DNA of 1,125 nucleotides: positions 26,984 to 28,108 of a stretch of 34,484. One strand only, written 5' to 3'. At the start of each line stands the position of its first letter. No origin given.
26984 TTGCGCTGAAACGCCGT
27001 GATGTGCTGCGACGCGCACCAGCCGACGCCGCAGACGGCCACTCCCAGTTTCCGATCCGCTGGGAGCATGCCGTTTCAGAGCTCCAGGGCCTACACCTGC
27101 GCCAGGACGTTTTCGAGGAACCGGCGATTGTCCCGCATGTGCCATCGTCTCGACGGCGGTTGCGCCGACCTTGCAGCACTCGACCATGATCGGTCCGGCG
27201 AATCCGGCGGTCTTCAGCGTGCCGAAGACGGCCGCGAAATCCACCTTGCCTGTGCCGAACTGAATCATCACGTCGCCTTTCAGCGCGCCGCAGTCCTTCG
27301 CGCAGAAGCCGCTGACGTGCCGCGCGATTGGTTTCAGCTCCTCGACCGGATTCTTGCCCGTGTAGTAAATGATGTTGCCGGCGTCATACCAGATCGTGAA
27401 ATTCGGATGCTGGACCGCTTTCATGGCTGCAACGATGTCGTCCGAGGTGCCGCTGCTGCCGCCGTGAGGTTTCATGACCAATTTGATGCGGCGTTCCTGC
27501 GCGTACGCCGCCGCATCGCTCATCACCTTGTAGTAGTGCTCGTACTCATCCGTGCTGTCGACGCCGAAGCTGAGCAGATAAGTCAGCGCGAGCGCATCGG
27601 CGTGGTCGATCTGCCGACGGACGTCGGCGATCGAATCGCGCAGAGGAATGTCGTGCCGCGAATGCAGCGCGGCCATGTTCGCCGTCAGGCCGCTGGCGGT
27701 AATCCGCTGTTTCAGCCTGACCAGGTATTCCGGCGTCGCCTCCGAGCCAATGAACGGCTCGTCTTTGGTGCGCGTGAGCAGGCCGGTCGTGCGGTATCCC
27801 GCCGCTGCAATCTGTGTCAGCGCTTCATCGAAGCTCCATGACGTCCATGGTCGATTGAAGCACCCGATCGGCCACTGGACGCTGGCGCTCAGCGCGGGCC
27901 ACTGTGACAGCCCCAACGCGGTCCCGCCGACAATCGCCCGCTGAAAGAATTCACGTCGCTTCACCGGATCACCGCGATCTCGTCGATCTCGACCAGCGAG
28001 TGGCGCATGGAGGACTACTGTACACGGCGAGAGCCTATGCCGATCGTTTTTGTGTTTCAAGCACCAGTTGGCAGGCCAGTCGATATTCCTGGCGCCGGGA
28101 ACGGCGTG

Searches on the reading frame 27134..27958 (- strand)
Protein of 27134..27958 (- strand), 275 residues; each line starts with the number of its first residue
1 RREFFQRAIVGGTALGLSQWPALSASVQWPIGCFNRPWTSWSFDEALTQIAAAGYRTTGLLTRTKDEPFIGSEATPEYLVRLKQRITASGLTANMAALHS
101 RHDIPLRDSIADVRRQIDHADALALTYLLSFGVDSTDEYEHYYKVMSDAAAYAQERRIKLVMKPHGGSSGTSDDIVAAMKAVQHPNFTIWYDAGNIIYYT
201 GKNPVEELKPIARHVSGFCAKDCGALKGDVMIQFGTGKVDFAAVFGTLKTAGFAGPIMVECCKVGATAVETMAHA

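Call 44: search_protein_families(library=pfam, proteins=[window:27134-27958:-], max_evalue=0.001)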
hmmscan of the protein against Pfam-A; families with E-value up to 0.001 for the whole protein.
window:27134-27958:- (275 aa): 1 family
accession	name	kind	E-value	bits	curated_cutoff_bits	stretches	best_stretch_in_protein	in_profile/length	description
PF01261.30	AP_endonuc_2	-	1e-23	84.8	31.1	1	49-262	3-230/249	Xylose isomerase-like TIM barrel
